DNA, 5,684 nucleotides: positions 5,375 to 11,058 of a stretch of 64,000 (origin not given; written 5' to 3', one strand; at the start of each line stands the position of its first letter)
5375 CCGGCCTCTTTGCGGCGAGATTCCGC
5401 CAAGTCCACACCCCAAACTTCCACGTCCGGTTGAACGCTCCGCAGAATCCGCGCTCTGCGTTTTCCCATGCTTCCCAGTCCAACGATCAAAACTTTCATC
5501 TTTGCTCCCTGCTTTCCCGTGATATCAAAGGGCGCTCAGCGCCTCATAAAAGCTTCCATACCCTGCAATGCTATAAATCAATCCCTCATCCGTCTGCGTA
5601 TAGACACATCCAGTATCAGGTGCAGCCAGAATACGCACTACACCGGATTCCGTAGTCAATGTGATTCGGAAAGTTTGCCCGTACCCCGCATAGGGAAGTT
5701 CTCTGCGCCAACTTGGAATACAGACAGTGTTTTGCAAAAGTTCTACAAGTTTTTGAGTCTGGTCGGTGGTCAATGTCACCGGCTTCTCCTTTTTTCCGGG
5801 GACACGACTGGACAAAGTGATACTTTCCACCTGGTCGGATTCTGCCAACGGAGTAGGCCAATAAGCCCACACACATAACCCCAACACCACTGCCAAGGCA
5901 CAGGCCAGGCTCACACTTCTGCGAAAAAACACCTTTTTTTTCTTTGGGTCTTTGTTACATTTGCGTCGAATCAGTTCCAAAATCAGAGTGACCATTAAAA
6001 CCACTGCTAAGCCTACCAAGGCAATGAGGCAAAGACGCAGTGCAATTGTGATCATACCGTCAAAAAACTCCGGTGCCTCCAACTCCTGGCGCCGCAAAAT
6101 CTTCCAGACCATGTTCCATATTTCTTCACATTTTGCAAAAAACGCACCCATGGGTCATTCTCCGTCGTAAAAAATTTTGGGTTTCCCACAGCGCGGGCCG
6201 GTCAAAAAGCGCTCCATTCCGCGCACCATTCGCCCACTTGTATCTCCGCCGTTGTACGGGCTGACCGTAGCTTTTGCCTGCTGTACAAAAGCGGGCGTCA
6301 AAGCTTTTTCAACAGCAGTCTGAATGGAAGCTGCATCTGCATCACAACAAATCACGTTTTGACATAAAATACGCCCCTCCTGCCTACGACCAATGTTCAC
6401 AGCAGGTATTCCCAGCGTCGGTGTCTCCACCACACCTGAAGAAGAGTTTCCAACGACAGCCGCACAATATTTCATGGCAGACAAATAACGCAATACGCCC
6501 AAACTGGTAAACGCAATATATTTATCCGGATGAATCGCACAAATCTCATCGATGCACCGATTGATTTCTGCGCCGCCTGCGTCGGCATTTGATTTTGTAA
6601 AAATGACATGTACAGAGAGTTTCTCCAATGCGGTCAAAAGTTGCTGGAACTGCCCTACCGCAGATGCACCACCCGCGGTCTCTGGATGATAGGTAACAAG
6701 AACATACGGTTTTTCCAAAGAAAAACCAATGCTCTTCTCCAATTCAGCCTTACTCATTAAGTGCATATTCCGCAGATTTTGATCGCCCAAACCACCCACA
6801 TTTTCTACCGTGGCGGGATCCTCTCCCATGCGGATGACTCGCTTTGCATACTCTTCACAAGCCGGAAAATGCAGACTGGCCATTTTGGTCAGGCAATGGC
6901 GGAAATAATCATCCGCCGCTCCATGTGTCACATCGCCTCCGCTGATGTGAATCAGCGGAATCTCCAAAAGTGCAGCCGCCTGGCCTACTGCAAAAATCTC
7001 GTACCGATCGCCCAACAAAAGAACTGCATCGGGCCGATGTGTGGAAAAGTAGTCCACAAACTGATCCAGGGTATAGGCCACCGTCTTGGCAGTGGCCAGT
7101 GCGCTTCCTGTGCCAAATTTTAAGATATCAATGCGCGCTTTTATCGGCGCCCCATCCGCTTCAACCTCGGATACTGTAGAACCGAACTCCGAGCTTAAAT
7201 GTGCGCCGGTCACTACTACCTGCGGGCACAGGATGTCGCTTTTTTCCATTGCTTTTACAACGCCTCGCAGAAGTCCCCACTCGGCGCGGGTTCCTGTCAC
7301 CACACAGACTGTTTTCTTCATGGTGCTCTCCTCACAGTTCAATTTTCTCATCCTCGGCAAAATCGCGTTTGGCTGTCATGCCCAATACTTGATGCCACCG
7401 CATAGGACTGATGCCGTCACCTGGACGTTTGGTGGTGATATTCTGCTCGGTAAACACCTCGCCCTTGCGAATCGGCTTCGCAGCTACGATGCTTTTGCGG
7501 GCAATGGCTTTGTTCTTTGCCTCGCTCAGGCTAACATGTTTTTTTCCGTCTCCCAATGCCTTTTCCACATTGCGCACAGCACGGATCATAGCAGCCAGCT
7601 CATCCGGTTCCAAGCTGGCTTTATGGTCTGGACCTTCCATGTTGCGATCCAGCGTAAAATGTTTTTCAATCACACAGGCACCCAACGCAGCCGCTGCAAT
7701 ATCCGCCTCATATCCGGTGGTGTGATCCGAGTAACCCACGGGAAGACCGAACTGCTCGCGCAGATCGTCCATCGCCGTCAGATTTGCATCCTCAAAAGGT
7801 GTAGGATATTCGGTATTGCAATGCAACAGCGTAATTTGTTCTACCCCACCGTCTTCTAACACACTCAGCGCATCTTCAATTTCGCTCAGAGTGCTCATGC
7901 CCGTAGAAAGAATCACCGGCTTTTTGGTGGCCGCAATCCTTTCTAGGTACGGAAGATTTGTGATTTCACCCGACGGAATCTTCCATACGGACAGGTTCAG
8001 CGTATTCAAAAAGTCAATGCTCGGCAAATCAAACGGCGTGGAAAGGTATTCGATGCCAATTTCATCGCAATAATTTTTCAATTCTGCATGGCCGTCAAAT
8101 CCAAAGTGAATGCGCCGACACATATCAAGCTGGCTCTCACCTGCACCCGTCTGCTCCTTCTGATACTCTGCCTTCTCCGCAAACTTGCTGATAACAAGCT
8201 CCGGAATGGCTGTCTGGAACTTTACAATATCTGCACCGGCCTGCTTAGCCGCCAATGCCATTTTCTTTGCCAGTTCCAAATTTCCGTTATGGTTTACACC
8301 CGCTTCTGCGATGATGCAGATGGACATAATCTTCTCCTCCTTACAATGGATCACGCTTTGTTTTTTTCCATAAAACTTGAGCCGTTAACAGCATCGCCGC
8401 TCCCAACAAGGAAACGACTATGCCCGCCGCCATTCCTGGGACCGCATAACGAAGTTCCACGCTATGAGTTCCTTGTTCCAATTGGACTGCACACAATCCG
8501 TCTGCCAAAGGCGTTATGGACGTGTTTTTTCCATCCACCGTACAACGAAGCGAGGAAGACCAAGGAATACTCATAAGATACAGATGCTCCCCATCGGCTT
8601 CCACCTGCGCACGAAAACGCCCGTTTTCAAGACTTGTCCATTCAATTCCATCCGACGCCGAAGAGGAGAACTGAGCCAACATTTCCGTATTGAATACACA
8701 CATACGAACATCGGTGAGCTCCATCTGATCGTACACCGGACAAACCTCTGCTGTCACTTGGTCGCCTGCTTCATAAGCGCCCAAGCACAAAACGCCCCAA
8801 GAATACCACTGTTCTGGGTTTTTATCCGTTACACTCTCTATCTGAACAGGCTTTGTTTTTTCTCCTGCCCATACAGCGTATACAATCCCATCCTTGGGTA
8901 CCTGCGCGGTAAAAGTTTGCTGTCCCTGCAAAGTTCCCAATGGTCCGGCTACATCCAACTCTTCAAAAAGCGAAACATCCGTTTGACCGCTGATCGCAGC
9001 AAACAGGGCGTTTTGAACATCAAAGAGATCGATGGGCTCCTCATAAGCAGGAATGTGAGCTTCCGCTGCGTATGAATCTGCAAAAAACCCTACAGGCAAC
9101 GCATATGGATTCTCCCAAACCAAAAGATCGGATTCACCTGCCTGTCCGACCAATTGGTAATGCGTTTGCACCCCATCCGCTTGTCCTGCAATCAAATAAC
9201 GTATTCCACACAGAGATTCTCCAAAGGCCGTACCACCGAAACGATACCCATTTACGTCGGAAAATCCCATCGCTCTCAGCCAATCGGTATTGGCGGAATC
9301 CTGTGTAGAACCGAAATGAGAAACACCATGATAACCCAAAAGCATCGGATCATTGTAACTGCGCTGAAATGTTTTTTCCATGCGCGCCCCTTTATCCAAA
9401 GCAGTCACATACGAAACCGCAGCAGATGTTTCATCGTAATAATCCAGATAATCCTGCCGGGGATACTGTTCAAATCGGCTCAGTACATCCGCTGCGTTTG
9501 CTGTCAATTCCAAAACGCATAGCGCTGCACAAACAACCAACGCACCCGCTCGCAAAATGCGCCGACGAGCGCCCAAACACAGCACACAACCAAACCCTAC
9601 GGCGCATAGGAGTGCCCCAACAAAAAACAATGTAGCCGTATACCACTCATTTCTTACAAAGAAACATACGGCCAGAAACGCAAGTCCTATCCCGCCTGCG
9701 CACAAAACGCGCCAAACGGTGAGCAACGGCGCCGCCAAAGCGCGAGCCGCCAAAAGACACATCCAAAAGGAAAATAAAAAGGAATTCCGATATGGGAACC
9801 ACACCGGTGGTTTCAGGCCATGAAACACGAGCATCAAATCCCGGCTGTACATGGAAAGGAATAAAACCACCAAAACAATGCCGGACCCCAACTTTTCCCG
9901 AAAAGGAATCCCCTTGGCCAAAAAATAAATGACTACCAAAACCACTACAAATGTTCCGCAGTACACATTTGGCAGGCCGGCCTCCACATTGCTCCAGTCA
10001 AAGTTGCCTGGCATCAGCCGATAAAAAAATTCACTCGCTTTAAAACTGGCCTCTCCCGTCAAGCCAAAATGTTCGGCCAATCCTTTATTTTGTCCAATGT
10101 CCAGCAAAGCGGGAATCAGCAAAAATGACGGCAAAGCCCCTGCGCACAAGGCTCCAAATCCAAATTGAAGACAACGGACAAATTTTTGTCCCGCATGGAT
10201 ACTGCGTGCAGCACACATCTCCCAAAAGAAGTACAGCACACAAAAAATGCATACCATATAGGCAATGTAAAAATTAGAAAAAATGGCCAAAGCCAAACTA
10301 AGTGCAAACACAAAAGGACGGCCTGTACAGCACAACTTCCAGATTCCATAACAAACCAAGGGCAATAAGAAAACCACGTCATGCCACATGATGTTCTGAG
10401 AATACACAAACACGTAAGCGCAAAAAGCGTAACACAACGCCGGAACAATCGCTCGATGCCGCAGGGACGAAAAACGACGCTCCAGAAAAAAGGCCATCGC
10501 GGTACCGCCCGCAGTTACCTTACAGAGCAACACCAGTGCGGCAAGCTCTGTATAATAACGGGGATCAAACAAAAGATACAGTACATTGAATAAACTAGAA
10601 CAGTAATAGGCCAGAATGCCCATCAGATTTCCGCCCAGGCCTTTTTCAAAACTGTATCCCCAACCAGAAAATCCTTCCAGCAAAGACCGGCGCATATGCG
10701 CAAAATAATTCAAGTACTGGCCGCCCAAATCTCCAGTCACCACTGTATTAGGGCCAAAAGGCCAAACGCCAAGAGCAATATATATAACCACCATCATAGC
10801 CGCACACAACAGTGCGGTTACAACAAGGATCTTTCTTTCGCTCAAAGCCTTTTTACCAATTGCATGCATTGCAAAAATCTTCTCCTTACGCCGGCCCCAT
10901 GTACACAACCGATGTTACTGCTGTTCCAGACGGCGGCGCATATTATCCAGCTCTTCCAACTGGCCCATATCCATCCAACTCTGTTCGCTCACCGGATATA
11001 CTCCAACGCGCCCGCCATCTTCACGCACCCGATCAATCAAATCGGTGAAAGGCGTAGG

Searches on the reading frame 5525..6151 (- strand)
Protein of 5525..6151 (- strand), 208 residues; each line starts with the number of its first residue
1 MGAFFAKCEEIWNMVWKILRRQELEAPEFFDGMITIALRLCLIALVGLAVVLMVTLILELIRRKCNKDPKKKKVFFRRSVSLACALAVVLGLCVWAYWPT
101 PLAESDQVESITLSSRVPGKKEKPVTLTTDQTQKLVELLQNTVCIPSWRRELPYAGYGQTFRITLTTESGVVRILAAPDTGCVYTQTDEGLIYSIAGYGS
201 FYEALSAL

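Call 3: search_protein_families(library=pfam, proteins=[window:5525-6151:-], max_evalue=0.01)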
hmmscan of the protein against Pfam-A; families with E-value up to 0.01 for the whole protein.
window:5525-6151:- (208 aa): 0 families

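Call 6: search_protein_families(library=ncbifam, proteins=[window:5525-6151:-], max_evalue=0.01)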
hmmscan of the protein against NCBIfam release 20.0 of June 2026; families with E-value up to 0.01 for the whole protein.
window:5525-6151:- (208 aa): 0 families

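Call 47: search_protein_families(library=pfam, proteins=[window:5525-6151:-], max_evalue=10)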
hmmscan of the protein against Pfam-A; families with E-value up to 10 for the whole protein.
window:5525-6151:- (208 aa): 6 families
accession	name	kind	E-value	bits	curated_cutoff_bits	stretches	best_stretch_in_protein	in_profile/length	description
PF13567.11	DUF4131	-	0.012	15.8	31.6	1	44-112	11-62/165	Domain of unknown function (DUF4131)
PF20176.3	DUF6541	-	0.016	13.9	29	1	38-142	437-533/646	Family of unknown function (DUF6541)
PF08006.16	HAAS_TM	-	0.026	15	28.3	1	37-114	14-92/117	HAAS transmembrane region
PF03631.20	Virul_fac_BrkB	-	0.033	14.3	33.7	1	4-102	90-185/259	Virulence factor BrkB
PF13425.11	O-antigen_lig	-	0.042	13.1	31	1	33-114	210-285/462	O-antigen ligase like membrane protein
PF12725.13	DUF3810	-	0.053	13.3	28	1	32-116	18-96/311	Protein of unknown function (DUF3810)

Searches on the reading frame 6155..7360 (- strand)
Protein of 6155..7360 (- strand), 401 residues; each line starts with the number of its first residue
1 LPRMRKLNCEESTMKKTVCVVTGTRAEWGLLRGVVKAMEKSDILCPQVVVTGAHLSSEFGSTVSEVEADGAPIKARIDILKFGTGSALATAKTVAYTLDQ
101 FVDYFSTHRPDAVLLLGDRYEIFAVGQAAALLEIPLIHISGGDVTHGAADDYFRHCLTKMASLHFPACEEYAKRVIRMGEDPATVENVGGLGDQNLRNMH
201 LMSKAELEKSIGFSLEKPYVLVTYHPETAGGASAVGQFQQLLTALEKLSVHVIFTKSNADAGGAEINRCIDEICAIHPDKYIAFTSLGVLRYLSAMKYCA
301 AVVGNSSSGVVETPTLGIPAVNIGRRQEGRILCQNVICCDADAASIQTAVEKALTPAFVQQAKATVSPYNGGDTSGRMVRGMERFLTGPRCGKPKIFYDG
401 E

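Call 3: search_protein_families(library=pfam, proteins=[window:6155-7360:-], max_evalue=0.01)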
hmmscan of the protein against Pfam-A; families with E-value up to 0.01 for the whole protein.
window:6155-7360:- (401 aa): 2 families
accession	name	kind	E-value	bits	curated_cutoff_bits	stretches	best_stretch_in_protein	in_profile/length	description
PF02350.25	Epimerase_2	-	1.8e-75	254.4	30.6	1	37-380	2-344/347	UDP-N-acetylglucosamine 2-epimerase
PF00465.25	Fe-ADH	-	0.0011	19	31.3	0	12-146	19-139/168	Iron-containing alcohol dehydrogenase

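Call 6: search_protein_families(library=ncbifam, proteins=[window:6155-7360:-], max_evalue=0.01)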
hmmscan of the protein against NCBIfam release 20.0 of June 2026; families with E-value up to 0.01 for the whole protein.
window:6155-7360:- (401 aa): 2 families
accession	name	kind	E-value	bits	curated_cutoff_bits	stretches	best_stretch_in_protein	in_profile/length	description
TIGR03568.1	NeuC_NnaA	equivalog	1.4e-122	409.1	235.9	1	17-379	2-362/365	UDP-N-acetylglucosamine 2-epimerase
TIGR00236.1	wecB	equivalog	3.6e-16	59.3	210.15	1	18-382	3-362/366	non-hydrolyzing UDP-N-acetylglucosamine 2-epimerase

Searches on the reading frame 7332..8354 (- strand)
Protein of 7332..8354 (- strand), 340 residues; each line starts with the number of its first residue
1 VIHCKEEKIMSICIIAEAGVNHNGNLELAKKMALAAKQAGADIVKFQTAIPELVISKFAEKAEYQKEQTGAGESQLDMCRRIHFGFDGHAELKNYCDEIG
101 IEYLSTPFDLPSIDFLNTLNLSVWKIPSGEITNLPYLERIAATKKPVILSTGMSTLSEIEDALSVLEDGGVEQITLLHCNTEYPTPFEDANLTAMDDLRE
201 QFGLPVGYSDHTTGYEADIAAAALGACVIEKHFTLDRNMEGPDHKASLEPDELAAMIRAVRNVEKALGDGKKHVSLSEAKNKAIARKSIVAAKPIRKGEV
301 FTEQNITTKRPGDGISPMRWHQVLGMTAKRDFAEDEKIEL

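Call 3: search_protein_families(library=pfam, proteins=[window:7332-8354:-], max_evalue=0.01)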
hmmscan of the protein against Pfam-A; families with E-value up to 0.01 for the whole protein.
window:7332-8354:- (340 aa): 2 families
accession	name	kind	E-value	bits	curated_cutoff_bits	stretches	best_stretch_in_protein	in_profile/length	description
PF03102.20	NeuB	-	3e-102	341.6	22.1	1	35-272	4-241/241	NeuB family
PF08666.17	SAF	-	1.1e-12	48.7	21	1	287-336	2-55/63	SAF domain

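Call 6: search_protein_families(library=ncbifam, proteins=[window:7332-8354:-], max_evalue=0.01)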
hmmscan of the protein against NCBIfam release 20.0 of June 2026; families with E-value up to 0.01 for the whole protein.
window:7332-8354:- (340 aa): 4 families
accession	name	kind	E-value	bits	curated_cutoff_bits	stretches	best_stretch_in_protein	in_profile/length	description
TIGR03569.1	NeuB_NnaB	equivalog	2.7e-148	493.4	399.65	1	13-338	2-329/329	N-acetylneuraminate synthase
TIGR03586.1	PseI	equivalog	2.3e-94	316.3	340.25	1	13-336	3-325/327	pseudaminic acid synthase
TIGR01361.1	DAHP_synth_Bsub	equivalog_domain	0.0019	17.6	267.75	0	122-257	110-254/260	3-deoxy-7-phosphoheptulonate synthase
NF006421.0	PRK08673.1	subfamily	0.0038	16.5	335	0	123-268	180-334/338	3-deoxy-7-phosphoheptulonate synthase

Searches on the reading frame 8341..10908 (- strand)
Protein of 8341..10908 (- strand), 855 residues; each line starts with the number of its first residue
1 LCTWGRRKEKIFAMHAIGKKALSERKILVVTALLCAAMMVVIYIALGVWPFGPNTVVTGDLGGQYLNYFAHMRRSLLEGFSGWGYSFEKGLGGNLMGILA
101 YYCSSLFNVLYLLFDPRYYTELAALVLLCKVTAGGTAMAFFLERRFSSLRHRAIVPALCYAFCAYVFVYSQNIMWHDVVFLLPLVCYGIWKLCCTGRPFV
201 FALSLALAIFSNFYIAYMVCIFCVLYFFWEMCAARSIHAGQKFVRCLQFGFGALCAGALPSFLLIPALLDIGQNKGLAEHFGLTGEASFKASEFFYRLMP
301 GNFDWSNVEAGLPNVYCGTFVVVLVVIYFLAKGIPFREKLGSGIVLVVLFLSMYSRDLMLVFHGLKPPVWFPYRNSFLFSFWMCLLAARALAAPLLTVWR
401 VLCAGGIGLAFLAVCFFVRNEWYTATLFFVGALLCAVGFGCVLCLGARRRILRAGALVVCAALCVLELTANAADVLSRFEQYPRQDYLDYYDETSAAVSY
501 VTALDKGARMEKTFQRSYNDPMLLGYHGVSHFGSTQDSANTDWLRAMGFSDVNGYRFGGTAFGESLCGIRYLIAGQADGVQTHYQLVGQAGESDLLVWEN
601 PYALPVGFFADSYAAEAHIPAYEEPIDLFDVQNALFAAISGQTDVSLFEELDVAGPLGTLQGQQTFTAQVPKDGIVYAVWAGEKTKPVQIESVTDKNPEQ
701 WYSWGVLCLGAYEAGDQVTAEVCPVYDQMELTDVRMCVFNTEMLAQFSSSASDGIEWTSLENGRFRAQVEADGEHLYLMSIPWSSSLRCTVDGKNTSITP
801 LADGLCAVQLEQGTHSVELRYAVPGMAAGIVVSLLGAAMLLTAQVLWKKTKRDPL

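Call 3: search_protein_families(library=pfam, proteins=[window:8341-10908:-], max_evalue=0.01)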
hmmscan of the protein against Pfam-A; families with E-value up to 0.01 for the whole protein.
window:8341-10908:- (855 aa): 1 family
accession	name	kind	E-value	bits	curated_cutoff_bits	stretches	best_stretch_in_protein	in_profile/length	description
PF09586.16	YfhO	-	4.1e-153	512.2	28.5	1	33-833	3-835/835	Bacterial membrane protein YfhO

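Call 6: search_protein_families(library=ncbifam, proteins=[window:8341-10908:-], max_evalue=0.01)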
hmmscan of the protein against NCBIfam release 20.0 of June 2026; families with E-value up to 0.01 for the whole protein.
window:8341-10908:- (855 aa): 3 families
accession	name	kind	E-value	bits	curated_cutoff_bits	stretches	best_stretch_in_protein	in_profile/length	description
NF047589.1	GlcsyltransPgfM1Strep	equivalog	3.4e-75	253.7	1400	3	23-423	8-420/955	glycosyltransferase PgfM1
NF047590.1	GlcsyltransPgfM2Strep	equivalog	2.6e-67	227.8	1500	2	17-644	15-650/884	glycosyltransferase PgfM2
TIGR03920.1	T7SS_EccD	equivalog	0.0019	17.1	94.95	1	322-481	124-283/455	type VII secretion integral membrane protein EccD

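Call 37: search_solved_structures(query=window:8341-10908:-, max_evalue=10)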
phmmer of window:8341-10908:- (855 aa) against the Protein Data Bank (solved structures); distinct sequences matched with E-value up to 10: 0.
